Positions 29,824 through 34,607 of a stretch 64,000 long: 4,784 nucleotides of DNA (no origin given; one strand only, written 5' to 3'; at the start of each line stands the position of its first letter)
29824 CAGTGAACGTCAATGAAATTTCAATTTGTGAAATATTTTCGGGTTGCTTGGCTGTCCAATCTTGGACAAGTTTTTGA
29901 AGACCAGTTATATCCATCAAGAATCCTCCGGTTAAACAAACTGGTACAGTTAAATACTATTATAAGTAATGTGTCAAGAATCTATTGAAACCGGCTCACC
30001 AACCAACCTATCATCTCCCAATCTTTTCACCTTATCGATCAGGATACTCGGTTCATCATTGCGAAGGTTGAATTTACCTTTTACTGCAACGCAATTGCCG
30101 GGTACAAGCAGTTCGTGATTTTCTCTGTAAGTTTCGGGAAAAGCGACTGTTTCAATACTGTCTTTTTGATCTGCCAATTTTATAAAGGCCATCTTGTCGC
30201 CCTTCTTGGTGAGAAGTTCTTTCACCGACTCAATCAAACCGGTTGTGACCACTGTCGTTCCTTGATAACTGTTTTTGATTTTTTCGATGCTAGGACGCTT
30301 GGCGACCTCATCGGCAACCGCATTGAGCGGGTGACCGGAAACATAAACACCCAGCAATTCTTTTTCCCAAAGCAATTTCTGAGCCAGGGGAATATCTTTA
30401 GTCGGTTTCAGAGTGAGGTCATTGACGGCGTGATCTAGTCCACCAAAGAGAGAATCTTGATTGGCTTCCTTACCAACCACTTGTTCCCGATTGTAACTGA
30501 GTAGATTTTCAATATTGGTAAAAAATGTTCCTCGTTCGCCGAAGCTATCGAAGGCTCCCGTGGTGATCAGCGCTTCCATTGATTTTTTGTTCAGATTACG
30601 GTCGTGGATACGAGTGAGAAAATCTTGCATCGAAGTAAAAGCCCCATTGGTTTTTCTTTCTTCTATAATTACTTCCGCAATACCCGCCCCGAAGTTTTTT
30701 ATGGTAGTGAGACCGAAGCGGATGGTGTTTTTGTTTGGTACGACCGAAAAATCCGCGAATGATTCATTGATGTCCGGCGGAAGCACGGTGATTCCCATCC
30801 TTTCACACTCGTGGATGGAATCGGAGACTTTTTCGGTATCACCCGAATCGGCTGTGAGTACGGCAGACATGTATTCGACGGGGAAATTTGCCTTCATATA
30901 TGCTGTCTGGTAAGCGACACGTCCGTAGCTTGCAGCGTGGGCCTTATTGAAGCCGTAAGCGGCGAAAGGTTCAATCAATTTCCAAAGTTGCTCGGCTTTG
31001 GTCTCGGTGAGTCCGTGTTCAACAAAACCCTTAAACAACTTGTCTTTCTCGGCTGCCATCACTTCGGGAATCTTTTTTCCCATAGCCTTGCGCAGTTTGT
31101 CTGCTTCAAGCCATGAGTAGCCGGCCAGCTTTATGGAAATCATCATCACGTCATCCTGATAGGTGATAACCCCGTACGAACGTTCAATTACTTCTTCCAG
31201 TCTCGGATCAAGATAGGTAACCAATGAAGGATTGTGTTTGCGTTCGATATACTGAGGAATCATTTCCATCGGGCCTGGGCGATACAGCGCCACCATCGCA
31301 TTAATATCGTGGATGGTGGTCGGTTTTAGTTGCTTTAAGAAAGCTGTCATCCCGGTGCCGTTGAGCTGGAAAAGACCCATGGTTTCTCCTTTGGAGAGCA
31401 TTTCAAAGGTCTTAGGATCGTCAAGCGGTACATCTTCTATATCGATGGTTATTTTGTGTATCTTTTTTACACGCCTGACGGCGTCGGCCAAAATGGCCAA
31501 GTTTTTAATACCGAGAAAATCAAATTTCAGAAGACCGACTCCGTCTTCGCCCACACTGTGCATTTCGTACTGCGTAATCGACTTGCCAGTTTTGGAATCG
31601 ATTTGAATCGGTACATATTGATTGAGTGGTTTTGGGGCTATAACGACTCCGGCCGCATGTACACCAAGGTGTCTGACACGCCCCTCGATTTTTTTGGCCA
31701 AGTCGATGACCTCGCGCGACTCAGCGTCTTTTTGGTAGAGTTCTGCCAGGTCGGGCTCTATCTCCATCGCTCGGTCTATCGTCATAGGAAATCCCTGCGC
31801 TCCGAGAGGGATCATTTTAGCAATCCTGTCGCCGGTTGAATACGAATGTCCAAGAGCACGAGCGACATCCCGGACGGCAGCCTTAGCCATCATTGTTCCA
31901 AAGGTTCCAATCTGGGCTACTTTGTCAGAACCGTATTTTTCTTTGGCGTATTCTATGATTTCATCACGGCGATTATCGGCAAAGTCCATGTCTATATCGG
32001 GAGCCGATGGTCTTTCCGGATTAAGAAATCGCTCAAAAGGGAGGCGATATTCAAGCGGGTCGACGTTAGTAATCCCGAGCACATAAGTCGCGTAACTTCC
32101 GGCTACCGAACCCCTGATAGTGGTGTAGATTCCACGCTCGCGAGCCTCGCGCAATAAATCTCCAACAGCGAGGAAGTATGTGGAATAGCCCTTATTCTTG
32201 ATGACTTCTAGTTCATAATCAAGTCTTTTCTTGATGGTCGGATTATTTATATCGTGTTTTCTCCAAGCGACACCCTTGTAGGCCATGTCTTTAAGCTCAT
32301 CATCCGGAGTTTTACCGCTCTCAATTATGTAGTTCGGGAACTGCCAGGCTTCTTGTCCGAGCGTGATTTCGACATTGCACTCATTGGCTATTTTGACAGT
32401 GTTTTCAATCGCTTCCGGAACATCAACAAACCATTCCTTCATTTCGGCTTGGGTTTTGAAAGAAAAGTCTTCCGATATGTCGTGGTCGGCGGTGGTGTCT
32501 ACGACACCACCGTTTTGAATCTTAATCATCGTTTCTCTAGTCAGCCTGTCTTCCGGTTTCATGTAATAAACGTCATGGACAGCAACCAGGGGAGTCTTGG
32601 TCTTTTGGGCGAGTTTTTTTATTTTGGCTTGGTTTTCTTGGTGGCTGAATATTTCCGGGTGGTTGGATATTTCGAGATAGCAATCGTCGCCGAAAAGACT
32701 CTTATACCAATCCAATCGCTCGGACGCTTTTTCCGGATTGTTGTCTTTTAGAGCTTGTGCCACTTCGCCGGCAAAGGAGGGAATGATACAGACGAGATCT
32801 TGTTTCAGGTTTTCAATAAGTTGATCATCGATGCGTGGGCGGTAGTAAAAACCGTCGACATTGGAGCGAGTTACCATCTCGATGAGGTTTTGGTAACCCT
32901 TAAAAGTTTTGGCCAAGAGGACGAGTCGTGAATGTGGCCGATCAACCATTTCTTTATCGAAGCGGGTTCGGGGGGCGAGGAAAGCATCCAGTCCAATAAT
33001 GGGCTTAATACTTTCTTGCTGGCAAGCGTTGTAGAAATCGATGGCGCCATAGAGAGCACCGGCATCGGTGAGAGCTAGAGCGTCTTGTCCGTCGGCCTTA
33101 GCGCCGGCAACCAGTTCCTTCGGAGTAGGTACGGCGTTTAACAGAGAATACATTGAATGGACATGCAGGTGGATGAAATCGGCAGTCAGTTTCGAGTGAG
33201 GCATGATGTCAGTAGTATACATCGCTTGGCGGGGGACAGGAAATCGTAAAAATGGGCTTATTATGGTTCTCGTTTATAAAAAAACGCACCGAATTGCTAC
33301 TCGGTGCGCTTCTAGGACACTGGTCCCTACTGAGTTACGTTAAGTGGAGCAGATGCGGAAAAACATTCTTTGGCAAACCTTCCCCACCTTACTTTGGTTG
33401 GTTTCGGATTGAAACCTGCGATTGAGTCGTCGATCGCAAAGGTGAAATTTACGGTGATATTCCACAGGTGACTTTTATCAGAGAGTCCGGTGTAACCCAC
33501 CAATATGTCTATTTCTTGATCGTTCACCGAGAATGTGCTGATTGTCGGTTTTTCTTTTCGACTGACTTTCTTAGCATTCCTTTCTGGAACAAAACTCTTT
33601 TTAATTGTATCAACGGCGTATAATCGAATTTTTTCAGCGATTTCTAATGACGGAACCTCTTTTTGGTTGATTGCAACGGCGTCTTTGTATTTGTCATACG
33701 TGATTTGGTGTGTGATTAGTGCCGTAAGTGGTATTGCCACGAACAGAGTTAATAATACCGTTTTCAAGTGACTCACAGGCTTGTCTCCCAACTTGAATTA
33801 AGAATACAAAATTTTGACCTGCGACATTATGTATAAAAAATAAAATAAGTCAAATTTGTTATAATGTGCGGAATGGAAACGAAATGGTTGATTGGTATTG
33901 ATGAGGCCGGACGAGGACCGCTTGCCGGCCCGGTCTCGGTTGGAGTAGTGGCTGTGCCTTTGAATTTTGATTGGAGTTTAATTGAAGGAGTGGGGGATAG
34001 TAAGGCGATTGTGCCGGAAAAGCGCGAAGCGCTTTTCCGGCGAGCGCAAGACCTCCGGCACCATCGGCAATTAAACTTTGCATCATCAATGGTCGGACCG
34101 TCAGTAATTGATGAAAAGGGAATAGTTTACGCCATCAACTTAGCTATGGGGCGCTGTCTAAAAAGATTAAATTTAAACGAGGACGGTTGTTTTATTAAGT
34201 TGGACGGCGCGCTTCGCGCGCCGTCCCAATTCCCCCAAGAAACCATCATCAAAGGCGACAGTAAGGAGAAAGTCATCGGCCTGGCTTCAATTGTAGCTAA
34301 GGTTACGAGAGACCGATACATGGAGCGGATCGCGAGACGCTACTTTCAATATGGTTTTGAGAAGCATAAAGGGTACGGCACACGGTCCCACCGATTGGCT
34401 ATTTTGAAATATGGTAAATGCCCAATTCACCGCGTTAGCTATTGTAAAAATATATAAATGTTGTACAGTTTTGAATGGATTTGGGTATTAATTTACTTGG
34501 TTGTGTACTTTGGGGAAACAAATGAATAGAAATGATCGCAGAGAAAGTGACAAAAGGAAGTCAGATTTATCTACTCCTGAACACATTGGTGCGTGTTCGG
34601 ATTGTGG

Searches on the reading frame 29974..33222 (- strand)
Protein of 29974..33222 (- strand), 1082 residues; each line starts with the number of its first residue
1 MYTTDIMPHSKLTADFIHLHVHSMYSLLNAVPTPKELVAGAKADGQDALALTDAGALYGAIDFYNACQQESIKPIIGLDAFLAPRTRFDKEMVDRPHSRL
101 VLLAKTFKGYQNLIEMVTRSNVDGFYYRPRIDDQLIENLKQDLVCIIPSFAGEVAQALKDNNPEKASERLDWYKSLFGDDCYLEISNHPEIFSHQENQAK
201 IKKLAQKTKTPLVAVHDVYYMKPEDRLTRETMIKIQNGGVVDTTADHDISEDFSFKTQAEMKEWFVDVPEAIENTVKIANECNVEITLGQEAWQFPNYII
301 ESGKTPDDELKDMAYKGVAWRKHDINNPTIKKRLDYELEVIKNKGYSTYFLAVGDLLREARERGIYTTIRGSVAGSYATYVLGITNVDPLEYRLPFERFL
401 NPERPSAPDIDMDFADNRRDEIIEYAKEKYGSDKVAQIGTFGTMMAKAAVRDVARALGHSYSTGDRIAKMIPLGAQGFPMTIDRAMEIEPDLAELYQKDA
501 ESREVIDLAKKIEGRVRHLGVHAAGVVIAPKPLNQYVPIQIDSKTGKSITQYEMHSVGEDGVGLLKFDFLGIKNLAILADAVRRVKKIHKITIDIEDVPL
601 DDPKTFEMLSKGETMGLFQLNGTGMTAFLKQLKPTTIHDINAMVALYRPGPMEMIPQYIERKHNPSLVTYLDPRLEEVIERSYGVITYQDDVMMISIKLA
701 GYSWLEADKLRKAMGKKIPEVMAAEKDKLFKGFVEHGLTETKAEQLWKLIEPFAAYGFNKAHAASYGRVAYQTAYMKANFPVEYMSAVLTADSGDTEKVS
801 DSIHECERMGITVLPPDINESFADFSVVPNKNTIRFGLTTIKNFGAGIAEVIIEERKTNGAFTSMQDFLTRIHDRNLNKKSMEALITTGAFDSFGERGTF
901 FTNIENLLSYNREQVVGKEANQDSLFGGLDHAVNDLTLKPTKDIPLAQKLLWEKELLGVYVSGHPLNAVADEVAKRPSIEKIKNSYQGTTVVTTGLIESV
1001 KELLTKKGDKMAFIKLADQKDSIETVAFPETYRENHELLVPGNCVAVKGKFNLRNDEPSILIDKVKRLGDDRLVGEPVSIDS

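Call 12: search_protein_families(library=pfam, proteins=[window:29974-33222:-], max_evalue=0.001)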
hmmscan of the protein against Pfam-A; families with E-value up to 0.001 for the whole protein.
window:29974-33222:- (1082 aa): 6 families
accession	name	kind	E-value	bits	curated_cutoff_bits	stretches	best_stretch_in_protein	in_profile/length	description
PF07733.18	DNA_pol3_alpha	-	4.8e-91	305.4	23.9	1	309-571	2-260/260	Bacterial DNA polymerase III alpha NTPase domain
PF17657.6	DNA_pol3_finger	-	3.7e-55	186.2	22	1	574-737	1-166/166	Bacterial DNA polymerase III alpha subunit finger domain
PF02811.25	PHP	-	4.4e-44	151.1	26.4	1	18-188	1-164/164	PHP domain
PF14579.12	HHH_6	-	3.9e-29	101.1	25.6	1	810-896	1-85/90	Helix-hairpin-helix motif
PF01336.31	tRNA_anti-codon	-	2.6e-10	40.5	27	1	991-1066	1-73/75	OB-fold nucleic acid binding domain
PF12836.13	HHH_3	-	0.00073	20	27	0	838-869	16-47/65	Helix-hairpin-helix motif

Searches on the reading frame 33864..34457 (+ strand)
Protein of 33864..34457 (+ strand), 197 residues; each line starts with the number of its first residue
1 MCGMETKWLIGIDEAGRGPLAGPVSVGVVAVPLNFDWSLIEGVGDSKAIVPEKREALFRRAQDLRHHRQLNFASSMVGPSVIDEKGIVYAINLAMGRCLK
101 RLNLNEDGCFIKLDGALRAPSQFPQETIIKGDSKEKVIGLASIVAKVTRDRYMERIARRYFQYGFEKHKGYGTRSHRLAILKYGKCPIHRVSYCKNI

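Call 10: search_protein_families(library=pfam, proteins=[window:33864-34457:+], max_evalue=0.001)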
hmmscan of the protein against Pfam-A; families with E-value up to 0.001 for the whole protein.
window:33864-34457:+ (197 aa): 1 family
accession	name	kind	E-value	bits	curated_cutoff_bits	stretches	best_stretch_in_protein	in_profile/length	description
PF01351.25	RNase_HII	-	7.6e-30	104.7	25.8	1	10-195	1-198/199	Ribonuclease HII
